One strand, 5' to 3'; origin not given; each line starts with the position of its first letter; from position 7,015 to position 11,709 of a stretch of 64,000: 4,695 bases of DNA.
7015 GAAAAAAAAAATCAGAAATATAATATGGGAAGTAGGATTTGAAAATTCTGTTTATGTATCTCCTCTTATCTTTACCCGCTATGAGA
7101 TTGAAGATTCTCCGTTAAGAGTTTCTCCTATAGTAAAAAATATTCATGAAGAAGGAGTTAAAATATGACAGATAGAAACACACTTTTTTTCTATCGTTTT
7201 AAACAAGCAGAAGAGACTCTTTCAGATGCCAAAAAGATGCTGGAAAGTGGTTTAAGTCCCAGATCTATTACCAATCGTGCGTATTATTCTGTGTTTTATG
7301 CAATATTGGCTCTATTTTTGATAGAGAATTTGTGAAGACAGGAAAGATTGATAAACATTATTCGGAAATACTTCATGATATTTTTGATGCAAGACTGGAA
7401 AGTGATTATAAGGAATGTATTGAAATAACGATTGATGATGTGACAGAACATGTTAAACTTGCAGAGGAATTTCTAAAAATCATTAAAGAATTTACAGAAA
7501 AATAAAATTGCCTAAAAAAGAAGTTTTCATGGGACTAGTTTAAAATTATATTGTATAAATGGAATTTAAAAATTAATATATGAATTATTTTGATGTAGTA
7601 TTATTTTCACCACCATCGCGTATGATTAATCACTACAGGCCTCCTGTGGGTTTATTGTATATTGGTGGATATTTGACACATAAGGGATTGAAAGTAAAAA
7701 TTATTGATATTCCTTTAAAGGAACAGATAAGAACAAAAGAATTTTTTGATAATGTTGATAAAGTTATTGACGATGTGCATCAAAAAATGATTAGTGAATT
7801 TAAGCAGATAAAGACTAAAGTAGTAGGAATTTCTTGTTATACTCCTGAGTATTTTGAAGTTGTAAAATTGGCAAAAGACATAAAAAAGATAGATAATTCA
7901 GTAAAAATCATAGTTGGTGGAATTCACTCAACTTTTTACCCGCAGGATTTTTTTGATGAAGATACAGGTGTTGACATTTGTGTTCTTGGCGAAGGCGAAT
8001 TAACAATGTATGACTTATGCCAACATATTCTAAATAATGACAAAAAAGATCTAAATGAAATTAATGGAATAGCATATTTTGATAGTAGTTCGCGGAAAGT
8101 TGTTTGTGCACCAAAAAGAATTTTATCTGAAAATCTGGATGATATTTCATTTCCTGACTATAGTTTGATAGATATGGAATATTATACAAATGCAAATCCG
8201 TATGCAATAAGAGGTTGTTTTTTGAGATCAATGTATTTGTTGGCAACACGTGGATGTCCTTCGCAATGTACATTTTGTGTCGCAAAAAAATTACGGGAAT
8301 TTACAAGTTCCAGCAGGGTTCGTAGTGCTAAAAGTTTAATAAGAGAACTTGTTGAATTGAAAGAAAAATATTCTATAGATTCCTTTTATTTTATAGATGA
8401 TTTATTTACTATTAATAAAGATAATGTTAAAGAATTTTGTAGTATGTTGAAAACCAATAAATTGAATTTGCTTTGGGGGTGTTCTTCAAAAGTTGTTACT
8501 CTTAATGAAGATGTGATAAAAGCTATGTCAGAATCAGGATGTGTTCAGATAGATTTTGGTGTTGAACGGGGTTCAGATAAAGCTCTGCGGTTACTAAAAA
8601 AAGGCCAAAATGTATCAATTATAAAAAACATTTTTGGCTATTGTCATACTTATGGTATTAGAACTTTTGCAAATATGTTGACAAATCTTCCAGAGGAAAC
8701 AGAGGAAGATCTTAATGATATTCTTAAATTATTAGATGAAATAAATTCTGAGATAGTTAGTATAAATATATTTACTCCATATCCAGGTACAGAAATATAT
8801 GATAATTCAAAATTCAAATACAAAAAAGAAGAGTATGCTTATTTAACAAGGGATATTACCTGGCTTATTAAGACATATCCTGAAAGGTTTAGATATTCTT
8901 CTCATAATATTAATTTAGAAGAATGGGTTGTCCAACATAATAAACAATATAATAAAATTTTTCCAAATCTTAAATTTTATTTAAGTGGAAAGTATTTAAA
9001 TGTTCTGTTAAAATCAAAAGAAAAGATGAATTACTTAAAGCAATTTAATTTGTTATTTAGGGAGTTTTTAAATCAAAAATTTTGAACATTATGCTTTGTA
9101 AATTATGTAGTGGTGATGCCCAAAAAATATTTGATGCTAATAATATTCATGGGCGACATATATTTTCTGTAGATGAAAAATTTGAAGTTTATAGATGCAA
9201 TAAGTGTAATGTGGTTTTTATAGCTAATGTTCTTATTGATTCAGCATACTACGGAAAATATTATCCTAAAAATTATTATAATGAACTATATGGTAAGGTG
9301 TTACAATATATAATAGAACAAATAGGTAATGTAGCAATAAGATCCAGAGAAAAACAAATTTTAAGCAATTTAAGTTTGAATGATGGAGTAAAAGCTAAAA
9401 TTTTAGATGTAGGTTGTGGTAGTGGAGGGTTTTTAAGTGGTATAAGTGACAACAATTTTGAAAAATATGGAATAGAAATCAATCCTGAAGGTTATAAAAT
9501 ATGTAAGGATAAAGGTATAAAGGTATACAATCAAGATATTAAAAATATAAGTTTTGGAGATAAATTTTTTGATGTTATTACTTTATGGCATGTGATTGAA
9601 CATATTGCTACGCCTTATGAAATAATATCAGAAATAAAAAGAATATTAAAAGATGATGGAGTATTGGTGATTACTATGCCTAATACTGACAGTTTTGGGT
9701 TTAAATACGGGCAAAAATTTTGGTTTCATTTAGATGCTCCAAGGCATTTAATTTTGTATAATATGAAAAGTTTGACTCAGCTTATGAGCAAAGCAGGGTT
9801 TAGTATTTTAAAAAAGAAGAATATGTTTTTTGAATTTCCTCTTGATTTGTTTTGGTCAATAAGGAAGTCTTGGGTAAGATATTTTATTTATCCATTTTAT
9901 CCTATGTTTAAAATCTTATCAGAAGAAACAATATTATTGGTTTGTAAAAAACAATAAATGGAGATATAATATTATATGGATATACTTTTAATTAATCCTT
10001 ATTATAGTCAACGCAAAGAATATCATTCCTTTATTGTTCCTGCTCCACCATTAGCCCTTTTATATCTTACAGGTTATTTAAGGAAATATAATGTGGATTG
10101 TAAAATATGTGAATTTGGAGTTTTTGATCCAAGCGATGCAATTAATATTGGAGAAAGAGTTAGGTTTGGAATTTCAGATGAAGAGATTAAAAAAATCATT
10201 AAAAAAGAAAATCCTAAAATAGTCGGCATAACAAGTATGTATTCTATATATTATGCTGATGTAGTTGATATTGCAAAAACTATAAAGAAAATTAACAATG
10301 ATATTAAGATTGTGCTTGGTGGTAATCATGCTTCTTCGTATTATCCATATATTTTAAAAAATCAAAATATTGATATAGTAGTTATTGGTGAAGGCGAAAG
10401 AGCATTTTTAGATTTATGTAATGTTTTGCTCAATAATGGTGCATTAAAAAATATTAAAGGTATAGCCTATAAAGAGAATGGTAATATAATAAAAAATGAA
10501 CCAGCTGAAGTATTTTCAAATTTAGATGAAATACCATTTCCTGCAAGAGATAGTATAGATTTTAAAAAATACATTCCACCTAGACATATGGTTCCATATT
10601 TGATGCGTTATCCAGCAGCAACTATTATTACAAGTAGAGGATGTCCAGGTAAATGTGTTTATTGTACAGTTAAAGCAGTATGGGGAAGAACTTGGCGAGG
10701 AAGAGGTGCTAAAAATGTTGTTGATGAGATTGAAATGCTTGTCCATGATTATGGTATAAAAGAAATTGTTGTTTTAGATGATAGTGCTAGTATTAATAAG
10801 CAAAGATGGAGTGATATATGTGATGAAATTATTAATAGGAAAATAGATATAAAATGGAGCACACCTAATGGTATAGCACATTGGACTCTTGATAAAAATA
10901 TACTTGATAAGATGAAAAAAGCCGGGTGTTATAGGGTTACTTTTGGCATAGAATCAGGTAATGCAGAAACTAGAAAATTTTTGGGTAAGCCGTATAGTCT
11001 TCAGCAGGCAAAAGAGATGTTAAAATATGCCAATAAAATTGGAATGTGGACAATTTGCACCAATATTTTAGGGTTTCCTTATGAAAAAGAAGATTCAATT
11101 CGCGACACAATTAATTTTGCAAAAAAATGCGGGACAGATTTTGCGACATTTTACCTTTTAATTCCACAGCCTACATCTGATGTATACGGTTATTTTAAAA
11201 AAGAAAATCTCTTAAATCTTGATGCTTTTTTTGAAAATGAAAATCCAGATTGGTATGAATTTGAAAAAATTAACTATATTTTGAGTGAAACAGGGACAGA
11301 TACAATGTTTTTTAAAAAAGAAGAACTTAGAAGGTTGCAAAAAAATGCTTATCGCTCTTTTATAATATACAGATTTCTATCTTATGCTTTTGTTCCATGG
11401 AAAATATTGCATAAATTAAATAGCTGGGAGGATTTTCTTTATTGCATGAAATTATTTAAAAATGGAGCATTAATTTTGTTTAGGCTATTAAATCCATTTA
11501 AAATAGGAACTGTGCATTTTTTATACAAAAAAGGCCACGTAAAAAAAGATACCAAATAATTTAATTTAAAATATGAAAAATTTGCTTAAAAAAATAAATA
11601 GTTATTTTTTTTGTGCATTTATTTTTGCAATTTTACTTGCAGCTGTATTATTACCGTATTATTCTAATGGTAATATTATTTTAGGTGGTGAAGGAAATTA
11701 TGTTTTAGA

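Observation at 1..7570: Tandem array of at least five paralogous GT-C-like membrane protein genes with nucleotide-conserved ends and divergent centres, plus a 70-bp orphan 3' remnant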

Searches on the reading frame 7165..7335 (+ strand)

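Call 6: search_protein_families(library=pfam, proteins=[window:7165-7335:+], max_evalue=0.1)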
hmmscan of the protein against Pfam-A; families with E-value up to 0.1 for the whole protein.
window:7165-7335:+ (56 aa): 1 family
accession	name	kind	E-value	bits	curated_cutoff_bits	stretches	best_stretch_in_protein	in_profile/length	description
PF05168.19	HEPN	-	1.8e-05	25.3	22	1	12-52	5-44/117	HEPN domain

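Call 7: search_protein_families(library=ncbifam, proteins=[window:7165-7335:+], max_evalue=0.1)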
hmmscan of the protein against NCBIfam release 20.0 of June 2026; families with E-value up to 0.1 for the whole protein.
window:7165-7335:+ (56 aa): 0 families

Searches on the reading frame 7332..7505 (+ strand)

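Call 6: search_protein_families(library=pfam, proteins=[window:7332-7505:+], max_evalue=0.1)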
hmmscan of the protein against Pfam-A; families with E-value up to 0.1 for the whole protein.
window:7332-7505:+ (57 aa): 1 family
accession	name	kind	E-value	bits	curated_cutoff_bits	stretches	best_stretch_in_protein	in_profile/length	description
PF05168.19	HEPN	-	0.00038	21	22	1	6-53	68-116/117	HEPN domain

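Call 7: search_protein_families(library=ncbifam, proteins=[window:7332-7505:+], max_evalue=0.1)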
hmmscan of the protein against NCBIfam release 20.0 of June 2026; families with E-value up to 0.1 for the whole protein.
window:7332-7505:+ (57 aa): 0 families

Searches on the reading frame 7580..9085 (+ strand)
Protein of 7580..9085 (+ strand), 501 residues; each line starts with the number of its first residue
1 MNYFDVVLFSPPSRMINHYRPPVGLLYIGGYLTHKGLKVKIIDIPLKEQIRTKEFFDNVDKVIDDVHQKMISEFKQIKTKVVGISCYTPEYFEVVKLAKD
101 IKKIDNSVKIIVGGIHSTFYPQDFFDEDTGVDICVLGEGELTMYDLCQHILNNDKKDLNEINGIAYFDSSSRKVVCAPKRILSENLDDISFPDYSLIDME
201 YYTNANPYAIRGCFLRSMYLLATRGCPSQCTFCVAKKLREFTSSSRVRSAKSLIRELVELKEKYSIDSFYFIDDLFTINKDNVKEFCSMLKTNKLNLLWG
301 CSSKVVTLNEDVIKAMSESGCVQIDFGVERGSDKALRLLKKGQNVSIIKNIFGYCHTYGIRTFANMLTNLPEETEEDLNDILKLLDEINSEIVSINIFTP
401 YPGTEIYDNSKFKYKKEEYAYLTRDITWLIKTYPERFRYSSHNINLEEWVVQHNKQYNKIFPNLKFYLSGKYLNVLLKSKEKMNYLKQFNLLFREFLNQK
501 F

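Call 6: search_protein_families(library=pfam, proteins=[window:7580-9085:+], max_evalue=0.1)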
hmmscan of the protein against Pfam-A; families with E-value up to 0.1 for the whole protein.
window:7580-9085:+ (501 aa): 4 families
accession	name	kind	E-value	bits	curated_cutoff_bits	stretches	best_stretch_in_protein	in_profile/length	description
PF04055.27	Radical_SAM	-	9.6e-21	75.1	29.5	1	222-385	3-166/166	Radical SAM superfamily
PF02310.24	B12-binding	-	1.2e-20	74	32.1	1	21-145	13-119/121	B12 binding domain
PF08497.15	Radical_SAM_N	-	0.0041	16.9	25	0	98-176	117-207/301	Radical SAM N-terminal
PF13353.11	Fer4_12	-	0.023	15.4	22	1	221-296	10-83/137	4Fe-4S single cluster domain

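Call 7: search_protein_families(library=ncbifam, proteins=[window:7580-9085:+], max_evalue=0.1)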
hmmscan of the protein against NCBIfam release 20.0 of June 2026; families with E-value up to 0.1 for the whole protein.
window:7580-9085:+ (501 aa): 35 families (the best 25 are shown)
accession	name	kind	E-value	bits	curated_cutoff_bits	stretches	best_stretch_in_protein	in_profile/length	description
NF050148.1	rSAM_ApyD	equivalog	4.1e-49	167.5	750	1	20-413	23-396/645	RiPP biosynthesis radical SAM protein ApyD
TIGR02026.1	BchE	equivalog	4.6e-49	167.6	481.35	1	16-412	16-389/497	magnesium-protoporphyrin IX monomethyl ester anaerobic oxidative cyclase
TIGR03471.1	HpnJ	equivalog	1.5e-46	159.3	577.6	1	81-411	71-388/472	hopanoid biosynthesis associated radical SAM protein HpnJ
NF038361.1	rSAM_Sden_1168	equivalog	3.9e-42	144.5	575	1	19-411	82-474/560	Sden_1168 family B12-binding radical SAM P-methyltransferase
TIGR03975.1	rSAM_ocin_1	subfamily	7.3e-37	127.1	281.85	1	51-388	101-430/606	RiPP maturation radical SAM C-methyltransferase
TIGR04479.1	bcpD_PhpK_rSAM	subfamily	2.4e-30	105.4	600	1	64-417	96-439/504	PhpK family radical SAM P-methyltransferase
TIGR04014.1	B12_SAM_MJ_0865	equivalog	3.3e-27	95.4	360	1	69-417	29-365/434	methyl-coenzyme M reductase glutamine C-methyltransferase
TIGR04072.2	rSAM_ladder_B12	equivalog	3.3e-27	95.2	360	1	22-433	18-389/443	lipid biosynthesis B12-binding/radical SAM protein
TIGR04367.1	HpnR_B12_rSAM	equivalog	2e-26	92.6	650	1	65-420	47-383/490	hopanoid C-3 methylase HpnR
TIGR04013.1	B12_SAM_MJ_1487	hypoth_equivalog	1.2e-25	90.2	251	1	68-421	29-368/382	TIGR04013 family B12-binding domain/radical SAM domain-containing protein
TIGR04385.1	B12_rSAM_cofa1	equivalog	4.6e-23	82.1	450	1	99-389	91-365/438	B12 lower ligand biosynthesis radical SAM protein BzaD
NF033712.0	B12_rSAM_KedN5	subfamily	1.6e-21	76.2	700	1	69-423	52-398/624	KedN5 family methylcobalamin-dependent radical SAM C-methyltransferase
TIGR04295.1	B12_rSAM_oligo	hypoth_equivalog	2e-20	72.9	400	1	86-408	82-382/422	TIGR04295 family B12-binding domain-containing radical SAM protein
TIGR04190.1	B12_SAM_Ta0216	equivalog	3e-20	72.3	500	1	22-389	37-395/554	TIGR04190 family B12-binding domain/radical SAM domain protein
NF033070.1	rSAM_AprD4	equivalog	6.4e-20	71.5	500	1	220-407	199-387/456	AprD4 family radical SAM diol-dehydratase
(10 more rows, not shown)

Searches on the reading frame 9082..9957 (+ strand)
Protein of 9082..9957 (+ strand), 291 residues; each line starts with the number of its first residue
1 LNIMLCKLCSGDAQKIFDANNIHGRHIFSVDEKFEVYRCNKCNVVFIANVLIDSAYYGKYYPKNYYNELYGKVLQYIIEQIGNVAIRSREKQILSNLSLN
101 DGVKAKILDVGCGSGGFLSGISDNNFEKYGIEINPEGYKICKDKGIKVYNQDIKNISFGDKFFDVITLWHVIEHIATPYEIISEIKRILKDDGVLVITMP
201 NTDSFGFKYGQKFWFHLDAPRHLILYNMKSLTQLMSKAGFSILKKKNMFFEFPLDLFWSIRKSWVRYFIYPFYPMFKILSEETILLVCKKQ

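Call 6: search_protein_families(library=pfam, proteins=[window:9082-9957:+], max_evalue=0.1)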
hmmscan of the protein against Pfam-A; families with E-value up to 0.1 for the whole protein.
window:9082-9957:+ (291 aa): 18 families
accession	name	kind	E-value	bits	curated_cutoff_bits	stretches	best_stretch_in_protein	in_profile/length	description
PF13489.12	Methyltransf_23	-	5.8e-27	94.9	27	1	92-244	11-163/164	Methyltransferase domain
PF08241.18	Methyltransf_11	-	8.8e-18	65.2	21.2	1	108-197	1-95/95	Methyltransferase domain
PF13847.12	Methyltransf_31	-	3.6e-13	49.9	27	1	105-201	5-113/145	Methyltransferase domain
PF07021.18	MetW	-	6.4e-13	49.2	21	1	105-202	15-112/193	Methionine biosynthesis protein MetW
PF13649.12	Methyltransf_25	-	7.1e-13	49.5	27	1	107-193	1-97/97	Methyltransferase domain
PF08242.18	Methyltransf_12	-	3.2e-11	44.3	30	1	108-195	1-98/98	Methyltransferase domain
PF02353.26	CMAS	-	1.2e-05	25.2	27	1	88-249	49-219/273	Mycolic acid cyclopropane synthetase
PF01209.24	Ubie_methyltran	-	0.00033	20.5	20.1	1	104-210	48-165/233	ubiE/COQ5 methyltransferase family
PF08003.17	Methyltransf_9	-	0.0011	18.5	23.8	1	104-197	116-217/315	Protein of unknown function (DUF1698)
PF01728.25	FtsJ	-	0.0025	18.2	24.1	1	103-162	21-84/181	FtsJ-like methyltransferase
PF05401.17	NodS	-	0.0031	17.8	24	1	89-200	30-147/201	Nodulation protein S (NodS)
PF02390.23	Methyltransf_4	-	0.011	15.7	24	1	107-156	5-53/173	Putative methyltransferase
PF05219.18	DREV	-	0.017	14.7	26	1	102-198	93-187/265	DREV methyltransferase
PF01555.25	N6_N4_Mtase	-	0.032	14.6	26.7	0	177-206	31-60/221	DNA methylase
PF20097.4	DUF6487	-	0.035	14.9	24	0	19-47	35-63/67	Domain of unknown function (DUF6487)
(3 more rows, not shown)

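Call 7: search_protein_families(library=ncbifam, proteins=[window:9082-9957:+], max_evalue=0.1)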
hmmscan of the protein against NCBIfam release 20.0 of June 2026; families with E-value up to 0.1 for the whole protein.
window:9082-9957:+ (291 aa): 39 families (the best 25 are shown)
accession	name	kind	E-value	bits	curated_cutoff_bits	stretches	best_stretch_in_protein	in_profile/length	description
TIGR02081.1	metW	equivalog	1.3e-13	51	189.5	1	104-201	14-111/194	methionine biosynthesis protein MetW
TIGR01983.1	UbiG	equivalog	9.1e-13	48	102.95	1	74-205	30-159/228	bifunctional 2-polyprenyl-6-hydroxyphenol methylase/3-demethylubiquinol 3-O-methyltransferase UbiG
NF045667.1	MTase_DVU1556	equivalog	1.2e-11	44.5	155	1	103-198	22-120/213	DVU_1556 family methyltransferase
TIGR02072.1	BioC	equivalog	1.8e-10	41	184.95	1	94-256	24-191/244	malonyl-ACP O-methyltransferase BioC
NF001244.0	PRK00216.1-5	equivalog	2.5e-09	36.8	216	1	103-198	48-154/236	bifunctional demethylmenaquinone methyltransferase/2-methoxy-6-polyprenyl-1,4-benzoquinol methylase UbiE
TIGR01934.1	MenG_MenH_UbiE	subfamily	1.1e-08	34.6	158.35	1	103-198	39-142/223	ubiquinone/menaquinone biosynthesis methyltransferase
TIGR04345.1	ovoA_Cterm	equivalog_domain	3.3e-07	30.1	170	1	145-203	117-175/242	putative 4-mercaptohistidine N1-methyltransferase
NF043040.1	corrin_prot_MT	hypoth_equivalog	4.7e-06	26.2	180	1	103-198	41-148/216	corrinoid protein-associated methyltransferase CpaM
NF008686.0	PRK11705.1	equivalog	7.7e-06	25.2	400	1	88-197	154-265/383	cyclopropane fatty acyl phospholipid synthase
TIGR00452.1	TIGR00452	equivalog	1e-05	24.5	275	1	104-197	118-219/316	tRNA 5-methoxyuridine(34)/uridine 5-oxyacetic acid(34) synthase CmoB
NF011650.0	PRK15068.1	equivalog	1.2e-05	24.3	209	1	105-197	124-225/324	tRNA 5-methoxyuridine(34)/uridine 5-oxyacetic acid(34) synthase CmoB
NF045825.1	FAmtase_mtf2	equivalog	1.8e-05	24.1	400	1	105-198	60-159/248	fatty-acid O-methyltransferase Mtf2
NF045823.1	PthPhpthDimycoMt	equivalog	2.8e-05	23.4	300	1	105-196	68-165/256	phthiotriol/phenolphthiotriol dimycocerosates methyltransferase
NF011530.0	PRK14968.1-4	equivalog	4.5e-05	22.9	243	1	105-166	41-103/202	putative methyltransferase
NF040539.1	AST_met_ArsM_2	exception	6e-05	23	240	1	104-198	57-164/262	putative arsinothricin biosynthesis methyltransferase ArsM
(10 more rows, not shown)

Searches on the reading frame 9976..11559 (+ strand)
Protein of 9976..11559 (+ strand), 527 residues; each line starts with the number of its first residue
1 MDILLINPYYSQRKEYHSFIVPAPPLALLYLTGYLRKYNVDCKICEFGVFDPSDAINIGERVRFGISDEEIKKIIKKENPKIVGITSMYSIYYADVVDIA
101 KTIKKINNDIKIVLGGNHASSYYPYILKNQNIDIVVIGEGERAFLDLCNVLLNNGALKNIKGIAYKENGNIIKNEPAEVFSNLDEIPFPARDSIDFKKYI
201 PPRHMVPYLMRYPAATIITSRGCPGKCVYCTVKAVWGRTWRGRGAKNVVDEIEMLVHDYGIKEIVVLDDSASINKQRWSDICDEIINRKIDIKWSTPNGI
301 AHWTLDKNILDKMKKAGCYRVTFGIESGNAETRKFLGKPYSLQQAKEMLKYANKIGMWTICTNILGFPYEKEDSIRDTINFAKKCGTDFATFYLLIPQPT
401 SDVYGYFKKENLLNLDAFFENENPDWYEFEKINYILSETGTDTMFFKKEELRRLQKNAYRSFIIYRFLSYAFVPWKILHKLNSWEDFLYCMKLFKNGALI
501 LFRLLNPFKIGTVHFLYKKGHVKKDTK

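Call 6: search_protein_families(library=pfam, proteins=[window:9976-11559:+], max_evalue=0.1)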
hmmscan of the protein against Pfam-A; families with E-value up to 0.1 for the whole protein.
window:9976-11559:+ (527 aa): 3 families
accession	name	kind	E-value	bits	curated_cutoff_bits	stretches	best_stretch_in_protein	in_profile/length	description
PF04055.27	Radical_SAM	-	4.4e-29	102.2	29.5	1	217-382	1-166/166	Radical SAM superfamily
PF02310.24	B12-binding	-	6e-19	68.5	32.1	1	23-146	12-119/121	B12 binding domain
PF19864.5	Radical_SAM_N2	-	0.04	13.8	29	1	106-153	82-127/151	Radical SAM proteins, N-terminal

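Call 7: search_protein_families(library=ncbifam, proteins=[window:9976-11559:+], max_evalue=0.1)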
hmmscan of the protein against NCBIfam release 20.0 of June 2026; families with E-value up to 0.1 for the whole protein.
window:9976-11559:+ (527 aa): 46 families (the best 25 are shown)
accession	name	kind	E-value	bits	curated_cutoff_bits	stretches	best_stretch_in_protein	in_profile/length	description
NF038361.1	rSAM_Sden_1168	equivalog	7.8e-56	189.8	575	1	24-386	84-452/560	Sden_1168 family B12-binding radical SAM P-methyltransferase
TIGR02026.1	BchE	equivalog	2.8e-53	181.5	481.35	1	22-409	19-389/497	magnesium-protoporphyrin IX monomethyl ester anaerobic oxidative cyclase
TIGR03471.1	HpnJ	equivalog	4.5e-45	154.4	577.6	1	93-419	81-399/472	hopanoid biosynthesis associated radical SAM protein HpnJ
NF050148.1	rSAM_ApyD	equivalog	9.1e-41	140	750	1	24-405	24-391/645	RiPP biosynthesis radical SAM protein ApyD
TIGR04479.1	bcpD_PhpK_rSAM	subfamily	2.3e-39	135.1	600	1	64-390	95-414/504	PhpK family radical SAM P-methyltransferase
TIGR04072.2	rSAM_ladder_B12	equivalog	1.3e-31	109.7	360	2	208-383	174-347/443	lipid biosynthesis B12-binding/radical SAM protein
TIGR03975.1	rSAM_ocin_1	subfamily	1.3e-30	106.5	281.85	1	71-377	120-422/606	RiPP maturation radical SAM C-methyltransferase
TIGR04014.1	B12_SAM_MJ_0865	equivalog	1.6e-28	99.7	360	1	70-388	29-339/434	methyl-coenzyme M reductase glutamine C-methyltransferase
TIGR04385.1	B12_rSAM_cofa1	equivalog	6.8e-28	98.1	450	1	101-383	91-362/438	B12 lower ligand biosynthesis radical SAM protein BzaD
TIGR04367.1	HpnR_B12_rSAM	equivalog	1.1e-27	96.8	650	1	68-370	49-337/490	hopanoid C-3 methylase HpnR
TIGR04190.1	B12_SAM_Ta0216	equivalog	1.3e-26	93.3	500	1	70-387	70-396/554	TIGR04190 family B12-binding domain/radical SAM domain protein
TIGR04013.1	B12_SAM_MJ_1487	hypoth_equivalog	9.9e-26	90.5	251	2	72-257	35-194/382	TIGR04013 family B12-binding domain/radical SAM domain-containing protein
NF033712.0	B12_rSAM_KedN5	subfamily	4.8e-25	87.8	700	1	71-317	54-300/624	KedN5 family methylcobalamin-dependent radical SAM C-methyltransferase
NF033070.1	rSAM_AprD4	equivalog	8.9e-22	77.6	500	1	177-396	164-377/456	AprD4 family radical SAM diol-dehydratase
TIGR04295.1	B12_rSAM_oligo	hypoth_equivalog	9.5e-21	74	400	1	104-355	95-333/422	TIGR04295 family B12-binding domain-containing radical SAM protein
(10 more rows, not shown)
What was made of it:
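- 7580..11559 (+): Downstream genes of the same co-oriented locus: a B12-binding radical SAM gene (7580-9085), a SAM methyltransferase gene (9082-9957) and a second B12-binding radical SAM gene (9976-11559). Pfam and NCBIfam hits (calls 6, 7).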
